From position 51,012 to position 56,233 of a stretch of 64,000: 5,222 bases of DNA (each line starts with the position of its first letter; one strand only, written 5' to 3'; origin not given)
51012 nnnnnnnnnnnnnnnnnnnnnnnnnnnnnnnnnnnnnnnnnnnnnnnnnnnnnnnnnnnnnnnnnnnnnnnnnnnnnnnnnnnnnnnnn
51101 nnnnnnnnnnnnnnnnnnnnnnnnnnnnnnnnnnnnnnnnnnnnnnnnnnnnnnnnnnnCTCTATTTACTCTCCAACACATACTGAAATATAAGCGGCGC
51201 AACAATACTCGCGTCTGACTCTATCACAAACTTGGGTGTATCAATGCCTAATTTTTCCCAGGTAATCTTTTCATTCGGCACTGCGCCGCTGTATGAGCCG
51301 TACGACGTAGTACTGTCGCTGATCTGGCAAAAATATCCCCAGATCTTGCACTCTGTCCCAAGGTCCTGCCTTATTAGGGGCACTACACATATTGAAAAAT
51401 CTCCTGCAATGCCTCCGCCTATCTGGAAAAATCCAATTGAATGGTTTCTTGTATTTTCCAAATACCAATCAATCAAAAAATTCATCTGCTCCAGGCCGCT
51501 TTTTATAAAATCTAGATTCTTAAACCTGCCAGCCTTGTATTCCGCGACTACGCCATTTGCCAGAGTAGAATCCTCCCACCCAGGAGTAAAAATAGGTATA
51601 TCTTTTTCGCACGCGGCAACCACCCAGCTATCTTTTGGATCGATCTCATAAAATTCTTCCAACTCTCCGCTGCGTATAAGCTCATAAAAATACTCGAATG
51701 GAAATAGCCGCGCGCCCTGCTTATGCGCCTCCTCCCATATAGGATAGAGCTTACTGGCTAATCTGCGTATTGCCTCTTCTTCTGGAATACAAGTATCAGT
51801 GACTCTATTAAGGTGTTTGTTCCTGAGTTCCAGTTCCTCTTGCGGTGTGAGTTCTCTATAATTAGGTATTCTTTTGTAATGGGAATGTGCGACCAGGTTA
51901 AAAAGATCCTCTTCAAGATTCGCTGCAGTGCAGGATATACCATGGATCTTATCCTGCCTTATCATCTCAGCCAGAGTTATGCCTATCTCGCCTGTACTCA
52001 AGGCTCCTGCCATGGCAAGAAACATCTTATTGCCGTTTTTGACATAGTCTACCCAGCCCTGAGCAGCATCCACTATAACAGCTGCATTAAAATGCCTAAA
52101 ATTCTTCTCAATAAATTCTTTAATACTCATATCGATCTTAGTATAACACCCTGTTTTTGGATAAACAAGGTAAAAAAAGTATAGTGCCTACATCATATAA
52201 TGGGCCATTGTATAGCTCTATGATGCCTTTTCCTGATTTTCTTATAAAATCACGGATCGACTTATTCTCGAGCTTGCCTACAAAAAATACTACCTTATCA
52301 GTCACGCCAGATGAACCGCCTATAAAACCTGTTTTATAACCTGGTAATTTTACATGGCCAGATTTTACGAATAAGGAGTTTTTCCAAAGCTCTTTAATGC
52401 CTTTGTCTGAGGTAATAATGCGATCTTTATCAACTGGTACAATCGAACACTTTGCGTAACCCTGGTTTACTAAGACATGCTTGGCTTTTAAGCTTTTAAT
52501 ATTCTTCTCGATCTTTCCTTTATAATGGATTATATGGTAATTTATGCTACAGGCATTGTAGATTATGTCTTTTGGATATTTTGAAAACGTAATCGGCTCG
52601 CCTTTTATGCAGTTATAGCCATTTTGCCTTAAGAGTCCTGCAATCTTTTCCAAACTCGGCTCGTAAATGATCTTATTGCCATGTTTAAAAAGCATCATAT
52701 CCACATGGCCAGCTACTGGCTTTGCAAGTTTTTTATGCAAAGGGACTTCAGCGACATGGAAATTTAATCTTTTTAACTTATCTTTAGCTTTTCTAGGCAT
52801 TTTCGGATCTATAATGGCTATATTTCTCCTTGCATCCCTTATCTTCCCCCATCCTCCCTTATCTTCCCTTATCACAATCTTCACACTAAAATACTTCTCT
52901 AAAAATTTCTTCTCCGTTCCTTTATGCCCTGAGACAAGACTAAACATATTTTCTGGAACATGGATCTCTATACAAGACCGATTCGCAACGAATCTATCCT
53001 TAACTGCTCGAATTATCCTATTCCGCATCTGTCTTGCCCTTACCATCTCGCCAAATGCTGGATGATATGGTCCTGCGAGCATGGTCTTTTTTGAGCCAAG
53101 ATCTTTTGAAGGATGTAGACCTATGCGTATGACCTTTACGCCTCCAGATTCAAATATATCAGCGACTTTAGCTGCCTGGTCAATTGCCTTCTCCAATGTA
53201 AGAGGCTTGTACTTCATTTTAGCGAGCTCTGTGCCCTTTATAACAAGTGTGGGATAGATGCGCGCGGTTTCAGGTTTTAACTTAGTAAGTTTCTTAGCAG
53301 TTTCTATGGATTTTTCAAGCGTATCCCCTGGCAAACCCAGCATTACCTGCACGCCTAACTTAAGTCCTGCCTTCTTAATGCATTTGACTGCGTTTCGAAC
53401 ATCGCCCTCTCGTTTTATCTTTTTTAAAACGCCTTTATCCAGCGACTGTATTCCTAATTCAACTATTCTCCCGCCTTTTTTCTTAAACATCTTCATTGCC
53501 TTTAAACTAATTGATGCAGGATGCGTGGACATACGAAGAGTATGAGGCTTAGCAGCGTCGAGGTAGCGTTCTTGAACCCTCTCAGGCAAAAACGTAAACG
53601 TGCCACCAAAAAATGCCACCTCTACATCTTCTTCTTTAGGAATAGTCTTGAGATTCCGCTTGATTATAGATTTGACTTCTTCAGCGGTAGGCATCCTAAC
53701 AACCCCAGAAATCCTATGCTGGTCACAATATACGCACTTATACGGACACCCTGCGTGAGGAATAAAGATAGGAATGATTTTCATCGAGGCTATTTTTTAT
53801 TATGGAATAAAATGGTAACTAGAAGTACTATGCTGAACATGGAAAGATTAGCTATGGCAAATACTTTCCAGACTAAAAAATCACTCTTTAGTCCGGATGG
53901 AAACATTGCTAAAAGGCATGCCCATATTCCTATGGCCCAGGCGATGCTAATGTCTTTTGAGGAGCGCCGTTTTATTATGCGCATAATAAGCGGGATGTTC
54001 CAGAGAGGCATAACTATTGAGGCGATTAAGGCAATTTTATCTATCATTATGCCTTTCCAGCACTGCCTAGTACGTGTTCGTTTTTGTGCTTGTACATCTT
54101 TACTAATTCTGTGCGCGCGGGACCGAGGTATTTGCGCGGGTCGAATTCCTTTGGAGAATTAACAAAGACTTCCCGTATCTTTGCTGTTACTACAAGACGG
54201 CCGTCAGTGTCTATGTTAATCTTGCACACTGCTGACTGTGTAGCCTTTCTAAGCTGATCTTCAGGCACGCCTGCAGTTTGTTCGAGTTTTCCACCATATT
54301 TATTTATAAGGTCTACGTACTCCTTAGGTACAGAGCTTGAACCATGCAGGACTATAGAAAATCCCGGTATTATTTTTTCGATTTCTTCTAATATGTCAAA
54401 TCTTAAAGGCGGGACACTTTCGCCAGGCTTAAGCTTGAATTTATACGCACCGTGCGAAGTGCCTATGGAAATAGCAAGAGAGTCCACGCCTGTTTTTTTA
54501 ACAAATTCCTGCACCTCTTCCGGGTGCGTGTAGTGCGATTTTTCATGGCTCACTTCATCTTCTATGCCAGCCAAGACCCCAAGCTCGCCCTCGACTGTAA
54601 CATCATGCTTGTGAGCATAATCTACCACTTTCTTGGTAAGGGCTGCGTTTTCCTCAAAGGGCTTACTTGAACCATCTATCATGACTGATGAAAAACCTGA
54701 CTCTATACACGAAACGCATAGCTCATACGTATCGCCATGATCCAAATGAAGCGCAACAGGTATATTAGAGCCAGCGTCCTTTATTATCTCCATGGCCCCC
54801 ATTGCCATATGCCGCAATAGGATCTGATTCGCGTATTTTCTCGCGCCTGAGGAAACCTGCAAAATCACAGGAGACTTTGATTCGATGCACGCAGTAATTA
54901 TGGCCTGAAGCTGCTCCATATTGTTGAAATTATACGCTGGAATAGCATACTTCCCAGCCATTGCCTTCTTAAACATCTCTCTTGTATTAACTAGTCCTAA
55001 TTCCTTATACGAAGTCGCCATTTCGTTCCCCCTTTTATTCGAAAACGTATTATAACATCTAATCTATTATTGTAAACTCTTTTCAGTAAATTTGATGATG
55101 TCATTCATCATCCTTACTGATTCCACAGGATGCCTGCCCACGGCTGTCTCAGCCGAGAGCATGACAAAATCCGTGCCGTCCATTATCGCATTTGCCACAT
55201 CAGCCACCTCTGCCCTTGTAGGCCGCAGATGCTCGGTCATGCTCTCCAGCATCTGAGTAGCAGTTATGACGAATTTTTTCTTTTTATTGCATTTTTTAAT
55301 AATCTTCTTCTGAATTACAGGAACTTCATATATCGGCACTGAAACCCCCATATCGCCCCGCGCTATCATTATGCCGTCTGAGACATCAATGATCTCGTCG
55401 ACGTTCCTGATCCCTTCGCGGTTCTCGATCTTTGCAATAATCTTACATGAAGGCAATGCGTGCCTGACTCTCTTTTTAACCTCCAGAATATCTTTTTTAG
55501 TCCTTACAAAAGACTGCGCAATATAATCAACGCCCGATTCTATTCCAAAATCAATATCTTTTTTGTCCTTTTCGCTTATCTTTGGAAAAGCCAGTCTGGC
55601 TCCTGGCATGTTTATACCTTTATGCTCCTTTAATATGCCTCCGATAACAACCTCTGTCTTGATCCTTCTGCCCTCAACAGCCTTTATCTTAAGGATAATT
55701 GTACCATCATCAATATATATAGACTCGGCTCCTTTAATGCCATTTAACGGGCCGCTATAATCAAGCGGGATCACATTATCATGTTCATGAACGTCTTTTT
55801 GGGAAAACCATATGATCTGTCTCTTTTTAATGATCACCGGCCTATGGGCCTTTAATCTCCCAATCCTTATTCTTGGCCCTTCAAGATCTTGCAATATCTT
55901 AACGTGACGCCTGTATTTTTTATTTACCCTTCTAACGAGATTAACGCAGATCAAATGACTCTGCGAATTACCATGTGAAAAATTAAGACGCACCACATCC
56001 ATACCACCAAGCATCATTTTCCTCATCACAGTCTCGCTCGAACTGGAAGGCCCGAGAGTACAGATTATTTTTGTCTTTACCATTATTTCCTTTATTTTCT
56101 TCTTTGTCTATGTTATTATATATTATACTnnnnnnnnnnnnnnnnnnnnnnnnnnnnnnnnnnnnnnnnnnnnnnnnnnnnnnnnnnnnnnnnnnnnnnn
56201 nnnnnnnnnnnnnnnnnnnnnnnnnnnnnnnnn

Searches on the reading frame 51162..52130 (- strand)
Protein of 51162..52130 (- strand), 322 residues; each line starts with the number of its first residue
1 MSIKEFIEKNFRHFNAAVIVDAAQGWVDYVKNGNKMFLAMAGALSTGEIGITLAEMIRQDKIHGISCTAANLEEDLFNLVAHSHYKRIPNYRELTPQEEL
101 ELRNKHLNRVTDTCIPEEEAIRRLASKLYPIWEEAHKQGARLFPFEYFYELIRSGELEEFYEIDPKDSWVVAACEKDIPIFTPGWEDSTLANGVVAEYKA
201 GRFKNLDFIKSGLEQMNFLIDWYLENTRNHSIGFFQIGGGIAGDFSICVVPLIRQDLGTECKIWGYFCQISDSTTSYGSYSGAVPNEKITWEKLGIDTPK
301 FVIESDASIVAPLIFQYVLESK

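Call 97: search_protein_families(library=pfam, proteins=[window:51162-52130:-], max_evalue=0.0001)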
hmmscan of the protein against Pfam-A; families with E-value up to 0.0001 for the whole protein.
window:51162-52130:- (322 aa): 1 family
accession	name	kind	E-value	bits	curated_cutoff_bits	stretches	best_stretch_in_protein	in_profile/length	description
PF01916.23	DS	-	2.3e-38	132.6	27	1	14-317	11-287/288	Deoxyhypusine synthase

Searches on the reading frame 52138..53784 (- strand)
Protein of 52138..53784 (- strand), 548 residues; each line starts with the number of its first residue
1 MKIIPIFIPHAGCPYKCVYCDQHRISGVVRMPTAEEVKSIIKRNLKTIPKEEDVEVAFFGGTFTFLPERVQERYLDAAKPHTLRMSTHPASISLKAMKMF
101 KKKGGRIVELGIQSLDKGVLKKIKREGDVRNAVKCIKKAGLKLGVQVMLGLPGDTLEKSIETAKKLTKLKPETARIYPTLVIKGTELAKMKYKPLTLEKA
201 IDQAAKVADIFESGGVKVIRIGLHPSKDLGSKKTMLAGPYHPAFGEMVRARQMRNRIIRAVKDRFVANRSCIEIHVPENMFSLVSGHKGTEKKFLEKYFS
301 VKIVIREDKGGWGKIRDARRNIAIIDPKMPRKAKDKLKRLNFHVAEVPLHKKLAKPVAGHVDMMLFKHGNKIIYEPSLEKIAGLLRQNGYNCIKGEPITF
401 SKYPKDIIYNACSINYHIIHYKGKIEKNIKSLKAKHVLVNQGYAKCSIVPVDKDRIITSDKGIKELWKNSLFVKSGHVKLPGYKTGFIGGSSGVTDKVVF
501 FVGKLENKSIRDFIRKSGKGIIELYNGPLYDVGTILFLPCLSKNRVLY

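Call 97: search_protein_families(library=pfam, proteins=[window:52138-53784:-], max_evalue=0.0001)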
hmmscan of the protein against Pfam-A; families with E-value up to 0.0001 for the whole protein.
window:52138-53784:- (548 aa): 3 families
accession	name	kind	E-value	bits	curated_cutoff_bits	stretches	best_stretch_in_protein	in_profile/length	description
PF21778.2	DUF6873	-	1.1e-53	182.4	27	1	324-536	1-228/228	Family of unknown function (DUF6873)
PF04055.27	Radical_SAM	-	1.2e-19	71.5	29.5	1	8-165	2-165/166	Radical SAM superfamily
PF16199.10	Radical_SAM_C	-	2.2e-14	53.7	31.9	1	171-251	1-82/85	Radical_SAM C-terminal domain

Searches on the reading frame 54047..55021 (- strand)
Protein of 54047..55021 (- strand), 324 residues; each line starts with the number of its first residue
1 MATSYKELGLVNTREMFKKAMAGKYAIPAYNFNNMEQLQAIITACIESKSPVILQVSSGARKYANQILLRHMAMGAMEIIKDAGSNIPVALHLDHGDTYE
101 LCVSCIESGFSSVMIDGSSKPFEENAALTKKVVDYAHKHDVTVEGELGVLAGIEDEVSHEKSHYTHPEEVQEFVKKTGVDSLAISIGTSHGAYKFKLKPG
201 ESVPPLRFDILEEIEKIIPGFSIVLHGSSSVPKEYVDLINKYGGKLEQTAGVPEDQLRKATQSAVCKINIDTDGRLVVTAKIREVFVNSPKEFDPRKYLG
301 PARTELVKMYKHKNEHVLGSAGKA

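Call 97: search_protein_families(library=pfam, proteins=[window:54047-55021:-], max_evalue=0.0001)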
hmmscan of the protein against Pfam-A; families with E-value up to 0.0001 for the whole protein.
window:54047-55021:- (324 aa): 1 family
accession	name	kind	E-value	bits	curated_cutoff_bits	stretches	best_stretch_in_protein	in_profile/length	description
PF01116.26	F_bP_aldolase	-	3.6e-99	332.2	25.5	1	11-323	1-277/277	Fructose-bisphosphate aldolase class-II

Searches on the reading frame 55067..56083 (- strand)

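Call 97: search_protein_families(library=pfam, proteins=[window:55067-56083:-], max_evalue=0.0001)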
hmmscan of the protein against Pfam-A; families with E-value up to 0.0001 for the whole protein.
window:55067-56083:- (338 aa): 1 family
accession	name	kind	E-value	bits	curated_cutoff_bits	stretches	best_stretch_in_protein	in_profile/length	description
PF00224.27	PK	-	1.2e-112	376.7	30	1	3-323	3-328/328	Pyruvate kinase, barrel domain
